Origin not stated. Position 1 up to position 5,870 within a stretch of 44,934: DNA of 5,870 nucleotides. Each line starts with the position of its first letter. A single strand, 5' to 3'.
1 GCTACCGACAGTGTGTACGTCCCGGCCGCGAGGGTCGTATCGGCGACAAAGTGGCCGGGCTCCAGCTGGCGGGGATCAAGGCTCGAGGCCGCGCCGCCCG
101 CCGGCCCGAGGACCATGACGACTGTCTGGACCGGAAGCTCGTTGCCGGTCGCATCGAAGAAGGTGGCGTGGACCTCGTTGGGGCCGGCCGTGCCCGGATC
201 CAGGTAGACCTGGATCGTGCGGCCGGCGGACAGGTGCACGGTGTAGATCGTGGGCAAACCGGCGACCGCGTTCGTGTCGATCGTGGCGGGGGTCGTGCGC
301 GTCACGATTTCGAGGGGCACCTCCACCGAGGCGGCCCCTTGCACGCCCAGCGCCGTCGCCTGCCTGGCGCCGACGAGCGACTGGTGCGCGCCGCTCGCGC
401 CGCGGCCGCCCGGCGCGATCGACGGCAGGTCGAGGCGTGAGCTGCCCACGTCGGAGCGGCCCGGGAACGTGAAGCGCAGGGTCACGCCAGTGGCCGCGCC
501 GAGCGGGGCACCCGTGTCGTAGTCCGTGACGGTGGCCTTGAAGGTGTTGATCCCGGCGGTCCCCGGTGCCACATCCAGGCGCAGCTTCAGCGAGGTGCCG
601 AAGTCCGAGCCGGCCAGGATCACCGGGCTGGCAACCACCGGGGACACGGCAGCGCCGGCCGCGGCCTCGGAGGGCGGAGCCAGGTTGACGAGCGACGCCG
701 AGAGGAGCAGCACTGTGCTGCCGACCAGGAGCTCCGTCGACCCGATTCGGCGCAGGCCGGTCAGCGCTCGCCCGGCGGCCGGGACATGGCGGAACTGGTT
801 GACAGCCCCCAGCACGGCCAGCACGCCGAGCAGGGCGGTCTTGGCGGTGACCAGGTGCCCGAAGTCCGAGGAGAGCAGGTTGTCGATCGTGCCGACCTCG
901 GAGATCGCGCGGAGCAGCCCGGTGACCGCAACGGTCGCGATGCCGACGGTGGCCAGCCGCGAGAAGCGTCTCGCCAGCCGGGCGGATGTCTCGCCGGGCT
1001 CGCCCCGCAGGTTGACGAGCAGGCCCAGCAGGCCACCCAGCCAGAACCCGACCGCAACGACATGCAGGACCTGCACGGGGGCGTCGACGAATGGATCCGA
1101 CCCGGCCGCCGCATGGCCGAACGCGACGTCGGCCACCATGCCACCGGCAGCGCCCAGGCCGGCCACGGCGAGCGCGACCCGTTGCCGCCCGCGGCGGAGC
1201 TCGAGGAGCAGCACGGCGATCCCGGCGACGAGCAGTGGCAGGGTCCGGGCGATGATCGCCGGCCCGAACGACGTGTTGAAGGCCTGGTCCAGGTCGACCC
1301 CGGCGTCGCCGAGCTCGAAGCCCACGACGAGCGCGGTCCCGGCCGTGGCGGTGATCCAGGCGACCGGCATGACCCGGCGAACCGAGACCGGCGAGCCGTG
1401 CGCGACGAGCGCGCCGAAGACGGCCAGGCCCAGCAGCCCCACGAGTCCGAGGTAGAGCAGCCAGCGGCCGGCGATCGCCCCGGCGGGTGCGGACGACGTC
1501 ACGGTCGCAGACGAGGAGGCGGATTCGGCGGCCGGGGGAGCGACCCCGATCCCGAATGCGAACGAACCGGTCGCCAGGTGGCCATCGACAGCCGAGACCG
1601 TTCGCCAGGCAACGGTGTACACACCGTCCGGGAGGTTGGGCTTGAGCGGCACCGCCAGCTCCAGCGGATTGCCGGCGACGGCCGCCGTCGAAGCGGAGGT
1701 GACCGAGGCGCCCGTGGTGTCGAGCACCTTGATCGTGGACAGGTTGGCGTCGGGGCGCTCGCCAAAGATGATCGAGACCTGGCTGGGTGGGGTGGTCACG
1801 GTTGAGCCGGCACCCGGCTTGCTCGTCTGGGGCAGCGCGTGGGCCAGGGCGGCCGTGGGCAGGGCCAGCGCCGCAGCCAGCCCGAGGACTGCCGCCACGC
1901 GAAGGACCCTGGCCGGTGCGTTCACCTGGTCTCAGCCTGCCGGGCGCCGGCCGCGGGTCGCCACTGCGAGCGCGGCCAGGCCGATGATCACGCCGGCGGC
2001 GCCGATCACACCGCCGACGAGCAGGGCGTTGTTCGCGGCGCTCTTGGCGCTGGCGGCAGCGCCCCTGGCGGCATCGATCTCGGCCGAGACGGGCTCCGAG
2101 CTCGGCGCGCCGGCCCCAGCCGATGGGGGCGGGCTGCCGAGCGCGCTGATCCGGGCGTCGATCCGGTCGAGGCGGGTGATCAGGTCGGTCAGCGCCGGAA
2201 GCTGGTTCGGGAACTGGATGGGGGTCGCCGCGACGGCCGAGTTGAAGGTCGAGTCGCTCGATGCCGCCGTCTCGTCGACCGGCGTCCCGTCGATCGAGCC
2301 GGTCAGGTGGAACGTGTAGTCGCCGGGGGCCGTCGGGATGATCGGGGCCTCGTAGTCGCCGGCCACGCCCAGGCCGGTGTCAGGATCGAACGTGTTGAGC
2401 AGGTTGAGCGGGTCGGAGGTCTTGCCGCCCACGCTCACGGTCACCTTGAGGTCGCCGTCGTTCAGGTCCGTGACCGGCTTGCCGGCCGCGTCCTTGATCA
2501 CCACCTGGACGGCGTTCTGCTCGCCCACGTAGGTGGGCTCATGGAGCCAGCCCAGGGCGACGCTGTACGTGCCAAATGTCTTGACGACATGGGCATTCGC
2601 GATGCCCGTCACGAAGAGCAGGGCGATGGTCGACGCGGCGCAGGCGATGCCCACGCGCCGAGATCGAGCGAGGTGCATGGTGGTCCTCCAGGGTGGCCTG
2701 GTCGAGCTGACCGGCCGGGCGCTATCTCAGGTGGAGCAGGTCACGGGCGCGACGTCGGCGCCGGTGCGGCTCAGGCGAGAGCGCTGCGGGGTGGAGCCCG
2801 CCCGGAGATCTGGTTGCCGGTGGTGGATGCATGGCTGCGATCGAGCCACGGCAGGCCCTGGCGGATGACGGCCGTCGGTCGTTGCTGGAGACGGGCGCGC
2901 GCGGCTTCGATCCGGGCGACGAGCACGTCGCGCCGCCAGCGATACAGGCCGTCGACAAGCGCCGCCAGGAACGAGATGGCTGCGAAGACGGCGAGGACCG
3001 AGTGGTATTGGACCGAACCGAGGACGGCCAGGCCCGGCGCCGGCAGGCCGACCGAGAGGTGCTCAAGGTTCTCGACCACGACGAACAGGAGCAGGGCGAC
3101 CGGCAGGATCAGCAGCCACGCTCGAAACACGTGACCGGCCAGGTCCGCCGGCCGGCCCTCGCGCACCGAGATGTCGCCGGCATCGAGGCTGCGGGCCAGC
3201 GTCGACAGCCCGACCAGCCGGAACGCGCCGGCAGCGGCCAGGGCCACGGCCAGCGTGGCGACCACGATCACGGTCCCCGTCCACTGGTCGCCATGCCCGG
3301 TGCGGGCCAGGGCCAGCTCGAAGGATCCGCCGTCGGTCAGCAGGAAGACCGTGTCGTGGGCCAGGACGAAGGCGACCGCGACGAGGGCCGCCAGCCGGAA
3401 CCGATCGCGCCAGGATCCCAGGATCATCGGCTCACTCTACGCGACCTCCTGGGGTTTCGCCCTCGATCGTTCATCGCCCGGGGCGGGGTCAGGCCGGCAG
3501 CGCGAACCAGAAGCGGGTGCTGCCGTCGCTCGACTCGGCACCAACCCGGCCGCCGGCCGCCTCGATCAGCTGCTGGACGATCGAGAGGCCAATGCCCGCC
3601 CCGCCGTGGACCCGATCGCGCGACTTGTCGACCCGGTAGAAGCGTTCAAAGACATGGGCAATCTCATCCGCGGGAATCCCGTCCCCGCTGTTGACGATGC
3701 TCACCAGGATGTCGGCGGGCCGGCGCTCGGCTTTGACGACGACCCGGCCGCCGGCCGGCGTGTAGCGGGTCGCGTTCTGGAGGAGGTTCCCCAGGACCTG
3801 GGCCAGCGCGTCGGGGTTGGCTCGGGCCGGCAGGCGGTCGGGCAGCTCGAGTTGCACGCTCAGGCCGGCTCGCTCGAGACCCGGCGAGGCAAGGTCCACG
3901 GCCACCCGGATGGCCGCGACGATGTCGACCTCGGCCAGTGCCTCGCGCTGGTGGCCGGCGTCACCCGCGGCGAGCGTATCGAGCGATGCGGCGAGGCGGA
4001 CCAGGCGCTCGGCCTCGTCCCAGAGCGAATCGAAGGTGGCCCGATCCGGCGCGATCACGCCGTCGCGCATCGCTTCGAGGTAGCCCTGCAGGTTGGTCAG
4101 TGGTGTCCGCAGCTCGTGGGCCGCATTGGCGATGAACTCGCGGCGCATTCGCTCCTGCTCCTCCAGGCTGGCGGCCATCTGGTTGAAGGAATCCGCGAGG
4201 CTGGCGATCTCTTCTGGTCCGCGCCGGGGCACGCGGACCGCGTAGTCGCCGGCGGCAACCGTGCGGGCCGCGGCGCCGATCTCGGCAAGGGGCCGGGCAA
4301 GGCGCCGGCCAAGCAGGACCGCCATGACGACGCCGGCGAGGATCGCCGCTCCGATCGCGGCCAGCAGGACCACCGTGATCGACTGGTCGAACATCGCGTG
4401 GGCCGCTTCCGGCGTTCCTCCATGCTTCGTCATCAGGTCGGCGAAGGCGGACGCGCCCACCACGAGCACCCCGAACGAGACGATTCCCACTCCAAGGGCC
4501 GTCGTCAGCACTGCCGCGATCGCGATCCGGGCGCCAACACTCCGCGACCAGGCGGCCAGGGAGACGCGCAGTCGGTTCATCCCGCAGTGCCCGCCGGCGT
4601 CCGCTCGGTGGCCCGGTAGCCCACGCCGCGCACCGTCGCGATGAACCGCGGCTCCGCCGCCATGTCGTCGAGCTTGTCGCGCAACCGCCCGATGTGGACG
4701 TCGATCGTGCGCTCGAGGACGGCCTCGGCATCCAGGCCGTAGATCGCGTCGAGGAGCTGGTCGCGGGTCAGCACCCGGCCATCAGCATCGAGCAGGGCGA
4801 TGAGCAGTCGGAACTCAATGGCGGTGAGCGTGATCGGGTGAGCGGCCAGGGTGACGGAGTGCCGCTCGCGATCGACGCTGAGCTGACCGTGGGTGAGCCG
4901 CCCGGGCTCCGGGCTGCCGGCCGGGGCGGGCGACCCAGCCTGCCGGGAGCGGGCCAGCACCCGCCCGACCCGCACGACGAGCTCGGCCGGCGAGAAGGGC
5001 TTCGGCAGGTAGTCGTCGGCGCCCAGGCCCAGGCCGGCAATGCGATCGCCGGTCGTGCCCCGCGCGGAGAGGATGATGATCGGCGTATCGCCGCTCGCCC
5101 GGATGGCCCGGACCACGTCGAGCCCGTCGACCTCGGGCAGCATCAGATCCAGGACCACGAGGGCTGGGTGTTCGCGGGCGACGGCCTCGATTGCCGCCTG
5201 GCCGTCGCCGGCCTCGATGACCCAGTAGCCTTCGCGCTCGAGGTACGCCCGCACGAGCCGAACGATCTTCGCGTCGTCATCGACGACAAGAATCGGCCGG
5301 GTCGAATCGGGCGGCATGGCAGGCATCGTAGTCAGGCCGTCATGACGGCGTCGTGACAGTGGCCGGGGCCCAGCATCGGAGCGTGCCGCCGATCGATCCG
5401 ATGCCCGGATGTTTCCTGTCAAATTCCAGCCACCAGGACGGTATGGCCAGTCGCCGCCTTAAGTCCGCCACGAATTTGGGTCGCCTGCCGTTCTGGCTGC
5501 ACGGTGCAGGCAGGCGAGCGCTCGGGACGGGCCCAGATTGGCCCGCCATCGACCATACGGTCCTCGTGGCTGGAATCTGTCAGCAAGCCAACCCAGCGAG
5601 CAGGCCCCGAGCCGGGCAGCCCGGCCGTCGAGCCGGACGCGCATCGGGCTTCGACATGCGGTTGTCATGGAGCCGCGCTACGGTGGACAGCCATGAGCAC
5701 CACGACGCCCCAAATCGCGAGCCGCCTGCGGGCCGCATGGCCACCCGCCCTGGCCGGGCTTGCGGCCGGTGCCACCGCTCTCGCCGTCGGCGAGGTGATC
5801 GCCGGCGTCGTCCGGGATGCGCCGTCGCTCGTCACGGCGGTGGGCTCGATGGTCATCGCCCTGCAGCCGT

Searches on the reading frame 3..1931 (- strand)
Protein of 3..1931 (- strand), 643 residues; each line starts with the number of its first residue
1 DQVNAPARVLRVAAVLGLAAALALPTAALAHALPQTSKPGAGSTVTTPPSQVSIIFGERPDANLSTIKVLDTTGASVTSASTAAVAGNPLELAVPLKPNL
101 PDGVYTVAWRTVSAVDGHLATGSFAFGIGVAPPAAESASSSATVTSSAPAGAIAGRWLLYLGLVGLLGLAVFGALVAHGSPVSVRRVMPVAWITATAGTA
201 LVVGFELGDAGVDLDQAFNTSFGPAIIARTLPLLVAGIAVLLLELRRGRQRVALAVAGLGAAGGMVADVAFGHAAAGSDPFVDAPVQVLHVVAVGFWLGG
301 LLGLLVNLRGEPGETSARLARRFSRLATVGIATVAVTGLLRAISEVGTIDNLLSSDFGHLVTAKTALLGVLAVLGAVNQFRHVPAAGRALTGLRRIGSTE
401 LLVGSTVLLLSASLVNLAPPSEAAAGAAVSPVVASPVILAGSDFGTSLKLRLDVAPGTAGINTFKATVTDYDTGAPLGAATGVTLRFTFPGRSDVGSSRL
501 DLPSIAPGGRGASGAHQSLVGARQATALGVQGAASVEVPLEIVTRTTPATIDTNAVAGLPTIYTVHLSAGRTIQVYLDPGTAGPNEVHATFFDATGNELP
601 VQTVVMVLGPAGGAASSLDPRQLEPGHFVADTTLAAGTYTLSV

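Call 45: search_protein_families(library=pfam, proteins=[window:3-1931:-], max_evalue=0.01)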
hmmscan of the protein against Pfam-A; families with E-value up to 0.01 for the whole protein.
window:3-1931:- (643 aa): 2 families
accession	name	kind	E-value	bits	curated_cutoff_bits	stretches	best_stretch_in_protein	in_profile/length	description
PF04234.18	CopC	-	1e-19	71.7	23.3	1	31-127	1-91/92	CopC domain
PF05425.18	CopD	-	3.7e-17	63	32.1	1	318-414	2-105/105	Copper resistance protein D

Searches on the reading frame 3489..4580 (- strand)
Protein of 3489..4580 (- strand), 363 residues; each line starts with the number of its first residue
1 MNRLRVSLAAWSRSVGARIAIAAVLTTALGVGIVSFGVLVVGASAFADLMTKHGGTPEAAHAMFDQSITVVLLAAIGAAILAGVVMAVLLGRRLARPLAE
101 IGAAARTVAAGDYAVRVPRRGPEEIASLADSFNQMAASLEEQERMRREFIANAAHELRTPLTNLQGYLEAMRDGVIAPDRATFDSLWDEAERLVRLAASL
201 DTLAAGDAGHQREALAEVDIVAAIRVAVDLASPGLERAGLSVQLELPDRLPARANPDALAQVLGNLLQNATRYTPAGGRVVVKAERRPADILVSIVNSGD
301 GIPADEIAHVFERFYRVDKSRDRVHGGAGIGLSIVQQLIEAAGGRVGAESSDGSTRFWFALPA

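Call 10: search_protein_families(library=pfam, proteins=[window:3489-4580:-])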
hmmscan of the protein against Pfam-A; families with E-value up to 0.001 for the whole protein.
window:3489-4580:- (363 aa): 3 families
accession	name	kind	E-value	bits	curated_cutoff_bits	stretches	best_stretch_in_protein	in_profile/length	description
PF02518.31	HATPase_c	-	1.8e-25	90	26.4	1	255-362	2-108/111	Histidine kinase-, DNA gyrase B-, and HSP90-like ATPase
PF00672.30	HAMP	-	4.2e-14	53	25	1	89-141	1-53/53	HAMP domain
PF00512.31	HisKA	-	6.3e-13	49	26.9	1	145-208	1-65/66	His Kinase A (phospho-acceptor) domain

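Call 59: search_protein_families(library=ncbifam, proteins=[window:3489-4580:-], max_evalue=0.001)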
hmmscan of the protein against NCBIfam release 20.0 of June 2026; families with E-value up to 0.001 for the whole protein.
window:3489-4580:- (363 aa): 87 families (the best 25 are shown)
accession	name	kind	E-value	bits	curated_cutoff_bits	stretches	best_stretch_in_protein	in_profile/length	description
NF012163.2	BaeS_SmeS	equivalog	9.4e-73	245.7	500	1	69-351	163-445/457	sensor histidine kinase efflux regulator BaeS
NF033092.0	HK_WalK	equivalog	1.7e-65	221.8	725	2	140-362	366-593/594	cell wall metabolism sensor histidine kinase WalK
NF007837.0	PRK10549.1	equivalog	3.5e-64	217.2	603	1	65-352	159-446/466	envelope stress sensor histidine kinase BaeS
TIGR01386.1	cztS_silS_copS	subfamily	6.1e-58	196.9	292.55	1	58-362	153-457/457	heavy metal sensor histidine kinase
NF046044.1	PnpS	equivalog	1.1e-57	195.8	400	1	141-362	165-390/390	two-component system histidine kinase PnpS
TIGR02966.1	phoR_proteo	equivalog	2.1e-52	178.2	334.2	1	138-354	106-325/333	phosphate regulon sensor histidine kinase PhoR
NF012226.0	AdeS_HK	equivalog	5.7e-49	167.1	500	1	67-361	59-351/353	two-component sensor histidine kinase AdeS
NF040691.1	MtrAB_MtrB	equivalog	6.2e-43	147.6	450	1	70-362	189-491/507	MtrAB system histidine kinase MtrB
NF033091.0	HK_VanS_ACDEFG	equivalog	4.8e-41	140.8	400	1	94-362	18-293/293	vancomycin resistance histidine kinase VanS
NF007345.0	PRK09835.1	subfamily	3e-40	138.2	423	1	76-362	194-479/482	Cu(+)/Ag(+) sensor histidine kinase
NF008235.0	PRK11006.1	equivalog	1.4e-39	136.2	390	1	139-362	197-422/431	phosphate regulon sensor histidine kinase PhoR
NF007007.0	PRK09470.1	equivalog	2.4e-39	135.5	486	1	60-352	163-447/463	envelope stress sensor histidine kinase CpxA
NF033093.1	HK_VicK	exception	3.6e-39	134.7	680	1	140-354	203-425/448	cell wall metabolism sensor histidine kinase VicK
NF008312.0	PRK11100.1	equivalog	1.3e-38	133.1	356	1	75-351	187-461/477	two-component system sensor histidine kinase CreC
NF041210.1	his_kin_PieS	equivalog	2.4e-37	129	850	1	76-362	173-469/474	two component system sensor histidine kinase PieS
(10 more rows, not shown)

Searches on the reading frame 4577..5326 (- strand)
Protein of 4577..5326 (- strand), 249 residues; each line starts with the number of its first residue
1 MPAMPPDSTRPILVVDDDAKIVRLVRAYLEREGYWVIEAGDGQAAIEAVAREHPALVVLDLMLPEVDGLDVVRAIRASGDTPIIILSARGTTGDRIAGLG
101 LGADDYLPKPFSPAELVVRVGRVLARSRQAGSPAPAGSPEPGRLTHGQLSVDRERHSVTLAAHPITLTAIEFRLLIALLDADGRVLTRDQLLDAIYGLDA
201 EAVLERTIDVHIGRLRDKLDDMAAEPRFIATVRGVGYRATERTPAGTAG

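Call 10: search_protein_families(library=pfam, proteins=[window:4577-5326:-])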
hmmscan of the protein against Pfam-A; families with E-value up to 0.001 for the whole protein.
window:4577-5326:- (249 aa): 2 families
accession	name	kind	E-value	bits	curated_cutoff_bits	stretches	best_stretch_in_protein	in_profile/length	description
PF00072.30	Response_reg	-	6.7e-29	100.7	30.2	1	12-120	1-110/111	Response regulator receiver domain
PF00486.34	Trans_reg_C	-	5e-24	84.6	26.2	1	164-238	3-76/77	Transcriptional regulatory protein, C terminal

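Call 59: search_protein_families(library=ncbifam, proteins=[window:4577-5326:-], max_evalue=0.001)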
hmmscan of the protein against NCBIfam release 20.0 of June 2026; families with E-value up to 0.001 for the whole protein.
window:4577-5326:- (249 aa): 98 families (the best 25 are shown)
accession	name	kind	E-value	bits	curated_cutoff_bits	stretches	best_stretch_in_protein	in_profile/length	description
NF045944.1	ResRegRpaBCyano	equivalog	2.5e-64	216.8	330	1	13-239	1-227/229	response regulator transcription factor RpaB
NF040689.1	MtrAB_MtrA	equivalog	2.3e-61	207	300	1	12-239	1-218/219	MtrAB system response regulator MtrA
TIGR02154.1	PhoB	equivalog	1.7e-58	197.6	296.2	1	10-238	3-224/226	phosphate regulon transcriptional regulator PhoB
NF007005.1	PRK09468.1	equivalog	7.3e-56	189.2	331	1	9-237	3-229/237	osmolarity response regulator transcription factor OmpR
NF033117.2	vanR_ACDEGLN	exception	9e-55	185.7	350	1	12-238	1-224/226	VanR-ABDEGLN family response regulator transcription factor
NF040534.1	resp_reg_YycF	equivalog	2.4e-54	184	340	1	12-238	3-226/231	response regulator YycF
NF008296.0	PRK11083.1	equivalog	1.1e-53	182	273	1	10-238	4-224/228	two-component system response regulator CreB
NF007982.1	PRK10710.1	equivalog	1.4e-53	181.9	380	1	8-239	6-227/235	envelope stress response regulator BaeR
NF041733.1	resp_reg_CseB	equivalog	1.4e-51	175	350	1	12-238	3-225/228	two-component system response regulator CseB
NF053854.1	RespRegPhoBBctds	equivalog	2.3e-50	171.1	270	1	12-238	1-223/225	two-component system response regulator PhoB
NF033120.0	vanR_FM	exception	3.7e-47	160.9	460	1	12-238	6-228/231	vancomycin resistance response regulator transcription factor, VanR-F/VanR-M family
TIGR01387.1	cztR_silR_copR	subfamily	4.9e-46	157.1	279.2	1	12-237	1-216/218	heavy metal response regulator transcription factor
NF008034.0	PRK10766.1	equivalog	9.1e-45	152.9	275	1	11-237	4-224/231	two-component system response regulator TorR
NF008199.0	PRK10955.1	equivalog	2.2e-44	152.1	341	1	12-238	4-227/232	envelope stress response regulator transcription factor CpxR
NF007820.0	PRK10529.1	equivalog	2.4e-44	151.4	325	1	12-238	4-222/225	two-component system response regulator KdpE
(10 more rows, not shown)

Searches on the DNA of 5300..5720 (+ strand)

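Call 37: search_rna_families(source=window, start=5300, end=5720, threshold=evalue, max_evalue=10)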
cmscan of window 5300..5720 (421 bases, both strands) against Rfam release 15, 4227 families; matches with E-value up to 10: 2.
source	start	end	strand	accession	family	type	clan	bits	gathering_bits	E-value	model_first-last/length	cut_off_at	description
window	5415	5584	-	RF04104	MIR918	Gene; miRNA;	-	25.5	268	0.015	1-265/265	no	MIR918 microRNA precursor family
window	5499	5619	-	RF02498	Atu_C3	Gene; sRNA;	-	10.5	100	8.5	1-156/156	no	Rhizobiales sRNA Atu_C3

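Call 52: search_dna_similar(query=window:5360-5652:+, collection=plasmids, mode=distant, max_evalue=0.01, max_rows=10)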
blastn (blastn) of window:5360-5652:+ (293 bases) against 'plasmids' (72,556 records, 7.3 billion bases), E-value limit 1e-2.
No match.

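Call 53: search_dna_similar(query=window:5360-5652:+, collection=phages, mode=distant, max_evalue=0.01, max_rows=10)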
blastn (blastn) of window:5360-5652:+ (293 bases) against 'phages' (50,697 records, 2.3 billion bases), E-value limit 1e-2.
No match.
